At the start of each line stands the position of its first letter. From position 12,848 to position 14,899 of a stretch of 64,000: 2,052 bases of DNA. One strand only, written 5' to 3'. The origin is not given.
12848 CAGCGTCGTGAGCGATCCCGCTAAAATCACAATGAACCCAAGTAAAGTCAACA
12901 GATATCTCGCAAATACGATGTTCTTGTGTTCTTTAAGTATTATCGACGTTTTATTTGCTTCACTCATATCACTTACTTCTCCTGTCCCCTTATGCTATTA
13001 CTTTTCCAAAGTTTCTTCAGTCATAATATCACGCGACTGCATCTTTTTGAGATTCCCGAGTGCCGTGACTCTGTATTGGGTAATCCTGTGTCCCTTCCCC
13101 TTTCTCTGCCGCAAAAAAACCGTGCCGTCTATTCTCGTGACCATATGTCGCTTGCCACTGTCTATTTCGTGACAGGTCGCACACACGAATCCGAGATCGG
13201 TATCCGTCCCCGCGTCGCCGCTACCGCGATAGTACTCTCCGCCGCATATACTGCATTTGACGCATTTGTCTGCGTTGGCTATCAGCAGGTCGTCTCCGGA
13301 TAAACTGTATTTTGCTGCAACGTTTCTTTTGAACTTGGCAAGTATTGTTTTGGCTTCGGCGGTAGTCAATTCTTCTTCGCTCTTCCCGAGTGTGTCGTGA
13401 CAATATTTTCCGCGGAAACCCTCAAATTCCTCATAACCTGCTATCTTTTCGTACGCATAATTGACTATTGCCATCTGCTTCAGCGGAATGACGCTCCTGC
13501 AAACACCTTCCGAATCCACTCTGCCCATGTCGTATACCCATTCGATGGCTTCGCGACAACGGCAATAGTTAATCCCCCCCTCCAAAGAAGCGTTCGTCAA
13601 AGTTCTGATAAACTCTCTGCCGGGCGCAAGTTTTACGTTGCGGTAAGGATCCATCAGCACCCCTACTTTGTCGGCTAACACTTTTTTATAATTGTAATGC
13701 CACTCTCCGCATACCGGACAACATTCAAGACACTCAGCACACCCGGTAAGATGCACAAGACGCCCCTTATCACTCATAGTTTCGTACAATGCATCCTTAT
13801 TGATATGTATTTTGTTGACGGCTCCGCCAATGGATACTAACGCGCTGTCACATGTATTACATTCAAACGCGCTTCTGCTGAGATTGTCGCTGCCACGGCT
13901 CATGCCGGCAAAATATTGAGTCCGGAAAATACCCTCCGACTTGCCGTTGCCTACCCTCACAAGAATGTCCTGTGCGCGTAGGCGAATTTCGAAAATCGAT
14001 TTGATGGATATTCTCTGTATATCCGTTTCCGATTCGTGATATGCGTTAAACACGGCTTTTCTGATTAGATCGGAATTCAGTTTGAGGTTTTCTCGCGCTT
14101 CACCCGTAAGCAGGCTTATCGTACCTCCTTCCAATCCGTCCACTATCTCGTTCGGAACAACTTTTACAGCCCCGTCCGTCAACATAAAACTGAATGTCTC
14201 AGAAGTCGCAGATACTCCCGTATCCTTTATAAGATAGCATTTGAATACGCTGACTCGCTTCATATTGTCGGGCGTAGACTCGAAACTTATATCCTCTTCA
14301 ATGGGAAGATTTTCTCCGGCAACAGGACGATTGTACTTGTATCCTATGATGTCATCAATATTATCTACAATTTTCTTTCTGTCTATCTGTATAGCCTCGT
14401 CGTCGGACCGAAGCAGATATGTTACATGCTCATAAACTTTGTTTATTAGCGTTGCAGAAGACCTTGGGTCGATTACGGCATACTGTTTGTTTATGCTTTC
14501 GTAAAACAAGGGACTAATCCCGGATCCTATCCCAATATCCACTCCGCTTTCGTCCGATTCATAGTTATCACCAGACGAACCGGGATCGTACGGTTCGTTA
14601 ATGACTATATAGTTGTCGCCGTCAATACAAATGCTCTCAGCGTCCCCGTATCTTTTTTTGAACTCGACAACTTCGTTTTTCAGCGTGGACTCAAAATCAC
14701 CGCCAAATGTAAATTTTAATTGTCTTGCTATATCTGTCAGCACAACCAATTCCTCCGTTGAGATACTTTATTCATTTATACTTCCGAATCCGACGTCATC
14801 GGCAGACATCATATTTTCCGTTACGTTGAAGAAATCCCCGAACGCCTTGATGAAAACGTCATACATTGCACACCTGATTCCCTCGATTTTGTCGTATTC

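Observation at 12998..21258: SNF2 helicase with two translationally coupled Cys-rich partners sharing a paralogous C-terminal module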

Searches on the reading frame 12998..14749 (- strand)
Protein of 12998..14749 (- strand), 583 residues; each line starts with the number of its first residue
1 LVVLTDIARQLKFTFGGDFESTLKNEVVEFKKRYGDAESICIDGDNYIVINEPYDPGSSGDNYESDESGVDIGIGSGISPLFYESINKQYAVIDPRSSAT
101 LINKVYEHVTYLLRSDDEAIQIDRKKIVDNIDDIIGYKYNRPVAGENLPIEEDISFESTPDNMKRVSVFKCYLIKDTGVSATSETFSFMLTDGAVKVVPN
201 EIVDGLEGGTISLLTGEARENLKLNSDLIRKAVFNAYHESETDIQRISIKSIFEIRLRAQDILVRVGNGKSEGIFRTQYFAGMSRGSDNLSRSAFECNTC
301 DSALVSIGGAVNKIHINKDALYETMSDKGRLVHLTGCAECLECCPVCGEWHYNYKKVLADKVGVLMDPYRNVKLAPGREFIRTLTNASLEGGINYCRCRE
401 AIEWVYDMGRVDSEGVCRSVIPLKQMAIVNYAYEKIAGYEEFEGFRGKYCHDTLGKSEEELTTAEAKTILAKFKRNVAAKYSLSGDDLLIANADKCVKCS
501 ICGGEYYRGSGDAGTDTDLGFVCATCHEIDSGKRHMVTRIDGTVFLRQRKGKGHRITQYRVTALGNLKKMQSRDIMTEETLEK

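Call 4: search_protein_families(library=pfam, proteins=[window:12998-14749:-], max_evalue=0.01)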
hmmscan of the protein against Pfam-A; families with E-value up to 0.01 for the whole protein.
window:12998-14749:- (583 aa): 0 families

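Call 6: search_protein_families(library=padloc, proteins=[window:12998-14749:-], max_evalue=0.01)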
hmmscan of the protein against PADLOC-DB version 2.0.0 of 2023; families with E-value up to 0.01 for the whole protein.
window:12998-14749:- (583 aa): 0 families

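Call 25: find_homologous_proteins(query=window:12998-14749:-)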
Query window:12998-14749:- (583 aa): 71 proteins with E <= 0.001 among 8000 candidates.
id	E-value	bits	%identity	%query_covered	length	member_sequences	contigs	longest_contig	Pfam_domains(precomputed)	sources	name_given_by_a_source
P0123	0.0e+0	1317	99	100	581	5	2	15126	-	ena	-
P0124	0.0e+0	1041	78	98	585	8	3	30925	-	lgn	-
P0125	0.0e+0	1018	78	99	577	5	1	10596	-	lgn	-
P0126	5.1e-163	562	48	99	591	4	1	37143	-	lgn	-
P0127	3.7e-110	387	40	99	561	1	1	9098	-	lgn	-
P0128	5.1e-110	387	40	98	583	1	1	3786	-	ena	-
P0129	3.5e-109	384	39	99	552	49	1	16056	-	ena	-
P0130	1.3e-108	382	40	98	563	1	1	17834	-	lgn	-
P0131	1.5e-108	382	38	98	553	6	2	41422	-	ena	-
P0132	2.7e-108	381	41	98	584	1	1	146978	-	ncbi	-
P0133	5.8e-108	380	39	98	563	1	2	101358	-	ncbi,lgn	-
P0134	1.5e-107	379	38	98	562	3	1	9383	-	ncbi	-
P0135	1.2e-104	369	39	98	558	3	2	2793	-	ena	-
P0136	1.4e-104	369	40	99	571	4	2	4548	-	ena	-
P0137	1.9e-104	368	39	98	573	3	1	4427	-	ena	-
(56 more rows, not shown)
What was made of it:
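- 12998..14749 (-): Multi-zinc-ribbon protein (583 aa; probable start GTG 14743, 581 aa), invariant partner of the SNF2. 71 homologues (call 25).
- Checked: The better start there is GTG 14743 (581 aa, as in P0123, call 25).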

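Call 28: search_solved_structures(query=A1, max_evalue=1)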
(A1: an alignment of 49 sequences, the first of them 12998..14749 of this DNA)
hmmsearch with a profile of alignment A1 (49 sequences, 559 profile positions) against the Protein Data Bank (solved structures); distinct sequences matched with E-value up to 1: 4.
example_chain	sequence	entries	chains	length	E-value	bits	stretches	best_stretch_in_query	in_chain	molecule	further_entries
7txc_E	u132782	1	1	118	0.046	15.5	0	464-503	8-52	Hypermethylated in cancer 2 protein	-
9i5t_4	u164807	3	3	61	0.11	14.3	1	307-353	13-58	Large ribosomal subunit protein bL32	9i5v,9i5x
2kmk_A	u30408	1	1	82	0.18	13.6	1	452-504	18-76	Zinc finger protein Gfi-1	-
6k1t_A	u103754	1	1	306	0.9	11.3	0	62-95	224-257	Alpha/beta hydrolase fold family protein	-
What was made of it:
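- Tried and rejected: The profile search of PDB sequences found nothing below E 0.046 (call 28).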

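Call 43: predict_structure(alignment_id=A1)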
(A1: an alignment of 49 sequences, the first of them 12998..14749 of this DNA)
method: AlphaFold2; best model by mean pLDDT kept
length: 583 residues; sequences in the alignment: 49
mean_pLDDT: 83.3   pTM: 0.73
mean pLDDT of the five models: 83.3, 82.5, 81.6, 81.4, 79.5
residues with pLDDT >= 90: 238; 70-90: 263; 50-70: 53; < 50: 29
segments of 3 or more residues with pLDDT < 50: 60-66, 68-79, 83-86, 580-583
pLDDT, mean of each block of 10 residues (from residue 1): 71 61 83 86 79 67 43 41 56 72 57 78 92 83 80 92 90 86 89 86 83 70 82 84 82 89 93 95 88 93 88 95 91 95 94 89 70 90 86 92 91 77 95 94 97 95 96 95 89 94 87 84 90 87 88 88 86 73 37
secondary structure, 60 per line:
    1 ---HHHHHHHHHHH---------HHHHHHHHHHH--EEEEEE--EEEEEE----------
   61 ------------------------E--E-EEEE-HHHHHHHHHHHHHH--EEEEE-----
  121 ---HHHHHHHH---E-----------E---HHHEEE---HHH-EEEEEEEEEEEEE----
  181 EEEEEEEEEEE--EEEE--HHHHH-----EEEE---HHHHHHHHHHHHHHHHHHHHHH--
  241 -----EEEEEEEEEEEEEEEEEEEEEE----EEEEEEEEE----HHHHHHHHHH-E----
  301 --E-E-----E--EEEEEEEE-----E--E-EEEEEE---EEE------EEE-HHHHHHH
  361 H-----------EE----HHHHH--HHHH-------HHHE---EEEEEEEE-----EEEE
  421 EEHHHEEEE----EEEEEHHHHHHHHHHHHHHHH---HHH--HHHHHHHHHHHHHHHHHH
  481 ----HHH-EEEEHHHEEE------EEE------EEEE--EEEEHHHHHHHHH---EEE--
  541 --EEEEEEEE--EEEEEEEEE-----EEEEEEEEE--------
elements in order: H4-14 H24-34 E37-42 E45-50 E90-93 H95-108 E111-115 H124-131 E154-156 E164-176 E181-191 E194-197 H200-204 E210-213 H217-238 E246-267 E272-280 H285-294 E314-321 E332-337 E341-343 E350-352 H354-361 H379-383 H386-389 E404-411 E417-422 E426-429 E434-438 H439-454 H463-480 E489-492 E496-498 E505-507 E514-517 E520-523 H524-532 E536-538 E543-550 E553-561 E567-575

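Call 48: fold_search(model_id=the predicted structure, library=pdb)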
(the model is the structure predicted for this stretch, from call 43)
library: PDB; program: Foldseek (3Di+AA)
matches with E <= 10: 628; with E <= 0.001: 0
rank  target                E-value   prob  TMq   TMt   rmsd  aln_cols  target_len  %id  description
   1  1zt4_A                4.6e-03  0.33  0.07  0.12  13.6       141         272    9  The crystal structure of human CD1d with and without alpha-Galactosylceramide (released 2005-07-19)
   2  7mx4_A                6.9e-03  0.35  0.08  0.13  13.1       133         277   18  CD1c with antigen analogue 1 (released 2021-11-17)
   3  7mxf_A                1.0e-02  0.33  0.07  0.13  14.0       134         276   15  CD1c with antigen analogue 2 (released 2021-11-17)
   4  6c09_A                1.8e-02  0.38  0.08  0.14  13.6       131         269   15  Ternary crystal structure of the 3C8 TCR-CD1c-monoacylglycerol complex (released 2018-03-21)
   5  8sos_A                4.5e-02  0.20  0.07  0.13  13.2       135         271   10  Human CD1d presenting sphingomyelin C24:1 in complex with VHH nanobody 1D17 (released 2023-12-13)
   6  7rym_A                4.5e-02  0.12  0.06  0.11  14.2       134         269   12  CD1a-endo-gdTCR complex (released 2022-05-18)
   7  1xz0_C                4.7e-02  0.18  0.07  0.13  14.3       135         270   12  Crystal structure of CD1a in complex with a synthetic mycobactin lipopeptide (released 2005-03-01)
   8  3tn0_A                4.7e-02  0.16  0.07  0.11  13.6       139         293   12  Structure of mouse Va14Vb8.2NKT TCR-mouse CD1d-a-C-Galactosylceramide complex (released 2011-12-14)
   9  3o9w_A                4.7e-02  0.10  0.06  0.10  14.2       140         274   13  Recognition of a Glycolipid Antigen by the iNKT Cell TCR (released 2010-09-29)
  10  3l9r_A                5.9e-02  0.15  0.07  0.11  13.5       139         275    6  Crystal structure of bovine CD1b3 with endogenously bound ligands (released 2010-06-16)
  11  1u58_A                6.6e-02  0.07  0.08  0.14  17.7       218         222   10  Crystal structure of the murine cytomegalovirus MHC-I homolog m144 (released 2005-07-19)
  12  5wki_A                8.8e-02  0.11  0.07  0.11  13.6       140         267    8  Crystal structure of PG90 TCR-CD1b-PG complex (released 2017-11-01)
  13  7kp0_A                9.3e-02  0.14  0.07  0.12  13.9       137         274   12  CD1a-42:1 SM binary complex (released 2021-05-05)
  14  3ov6                  9.3e-02  0.11  0.07  0.09  14.2       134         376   15  CD1c in complex with MPM (mannosyl-beta1-phosphomycoketide) (released 2011-01-19)
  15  1je6                  1.1e-01  0.09  0.07  0.12  13.7       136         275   14  Structure of the MHC Class I Homolog MICB (released 2002-08-07)
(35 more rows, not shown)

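Call 56: search_protein_families(library=phrogs, proteins=[window:12998-14749:-], max_evalue=0.001)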
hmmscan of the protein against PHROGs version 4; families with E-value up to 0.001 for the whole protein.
window:12998-14749:- (583 aa): 0 families
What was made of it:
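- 12998..14749 (-): No Pfam, PADLOC or PHROG hit (calls 4, 6, 56).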

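Call 61: find_related_loci(query=A1, collection=metagenome_contigs, flank=10000)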
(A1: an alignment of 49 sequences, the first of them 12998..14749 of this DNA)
Query A1 (583 aa) in metagenome_contigs; peptide patterns used: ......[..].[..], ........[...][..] (x = any residue, [..] = any of these).
25 stretches matched a pattern; 4 encode a relative of the query (tblastn E <= 1e-3); 4 distinct loci.
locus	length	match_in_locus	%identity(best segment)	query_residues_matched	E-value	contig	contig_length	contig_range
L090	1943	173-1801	39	2-579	9e-125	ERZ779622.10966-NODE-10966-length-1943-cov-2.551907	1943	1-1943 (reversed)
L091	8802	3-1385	37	96-579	6e-95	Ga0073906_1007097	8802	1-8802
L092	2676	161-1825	34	1-570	7e-98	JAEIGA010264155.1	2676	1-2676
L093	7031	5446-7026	33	2-542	7e-84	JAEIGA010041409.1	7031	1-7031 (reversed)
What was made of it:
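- Tried and rejected: The metagenome_contigs scan with the zinc-protein alignment gave only 4 short loci (call 61).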

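Call 62: find_related_loci(query=A1, collection=viral_contigs, flank=10000)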
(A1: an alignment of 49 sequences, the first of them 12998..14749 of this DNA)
Query A1 (583 aa) in viral_contigs; peptide patterns used: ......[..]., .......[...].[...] (x = any residue, [..] = any of these).
108 stretches matched a pattern, but none encodes a relative of the query by tblastn (E <= 1e-3).

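Call 76: fold_search(model_id=the predicted structure, library=viral)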
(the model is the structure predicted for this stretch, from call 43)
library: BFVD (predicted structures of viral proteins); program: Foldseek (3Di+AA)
matches with E <= 10: 1097; with E <= 0.001: 0
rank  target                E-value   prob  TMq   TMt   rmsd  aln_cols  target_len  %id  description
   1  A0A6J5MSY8            5.8e-02  0.69  0.08  0.13  13.4       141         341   11  Uncharacterized protein [uncultured Caudovirales phage]
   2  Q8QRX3                5.8e-02  0.08  0.07  0.09  15.3       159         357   12  Membrane glycoprotein UL142 [Panine betaherpesvirus 2]
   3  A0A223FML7            8.2e-02  0.09  0.07  0.10  13.5       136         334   12  Ig-like domain-containing protein [Murmansk poxvirus]
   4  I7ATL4                9.1e-02  0.72  0.09  0.42   8.9        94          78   14  Uncharacterized protein [Escherichia phage ECML-117]
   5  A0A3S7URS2            9.1e-02  0.08  0.06  0.06  18.8       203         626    8  (no name in the UniProt tables at hand)
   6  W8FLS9                1.1e-01  0.12  0.07  0.11  14.7       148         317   10  U21 [Human betaherpesvirus 6A]
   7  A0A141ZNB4            1.2e-01  0.91  0.07  0.49   3.9        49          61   18  (no name in the UniProt tables at hand)
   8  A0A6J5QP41            1.4e-01  1.00  0.07  0.20   1.4        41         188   17  Uncharacterized protein [uncultured Caudovirales phage]
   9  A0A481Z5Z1            1.5e-01  1.00  0.07  0.20   1.2        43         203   19  Uncharacterized protein [Pithovirus LCPAC103]
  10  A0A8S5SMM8            1.5e-01  0.54  0.07  0.23   6.8        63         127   13  Uncharacterized protein [Myoviridae sp. ctPoO4]
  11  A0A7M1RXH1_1          1.5e-01  0.10  0.07  0.03  18.4       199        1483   12  Uncharacterized protein [uncultured phage cr108_1]
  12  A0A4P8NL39            1.5e-01  0.09  0.06  0.15  20.6       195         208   11  (no name in the UniProt tables at hand)
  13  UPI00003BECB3         1.6e-01  0.13  0.08  0.15  11.7       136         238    7  (no name look-up for this kind of identifier)
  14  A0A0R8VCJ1            1.9e-01  0.33  0.07  0.14  14.0       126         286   10  (no name in the UniProt tables at hand)
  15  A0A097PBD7            1.9e-01  0.25  0.07  0.20   7.7        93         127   13  Uncharacterized protein [Delftia phage RG-2014]
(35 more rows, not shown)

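Call 82: search_dna_similar(query=window:12998-14749:-, collection=plasmids, mode=protein, max_evalue=0.001, max_rows=10)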
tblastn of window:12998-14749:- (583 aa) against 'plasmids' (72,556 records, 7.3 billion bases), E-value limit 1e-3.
No match.

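Call 83: search_dna_similar(query=window:12998-14749:-, collection=phages, mode=protein, max_evalue=0.001, max_rows=10)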
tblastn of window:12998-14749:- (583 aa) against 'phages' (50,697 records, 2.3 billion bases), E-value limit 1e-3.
No match.
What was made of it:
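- Tried and rejected: The IMG/VR scan gave none (call 62). tblastn against plasmids and phages gave none (calls 82, 83).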

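Call 94: search_protein_families(library=padloc, alignment_id=A1, max_evalue=0.01)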
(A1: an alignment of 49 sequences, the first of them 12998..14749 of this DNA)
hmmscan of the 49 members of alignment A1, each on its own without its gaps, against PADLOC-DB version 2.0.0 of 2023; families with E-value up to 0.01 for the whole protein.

A. member 1, window:12998-14749:- (583 aa): 0 families

B. families by the number of members that match (of 49 scanned): 1 family
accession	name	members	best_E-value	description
PDLC02872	DpdF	4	0.00083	DpdF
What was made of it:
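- On Dpd (7-deazaguanine) restriction module: DpdF hits are marginal and found in 4/49 zinc-family members (call 94).
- Closest known: DISARM. Different: Only 4 of 49 zinc-family members give a marginal DpdF hit (E 8e-4, call 94).
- Tried and rejected: I tested whether the zinc protein is a third degenerate helicase, a lead from the marginal DpdF hits (call 94).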
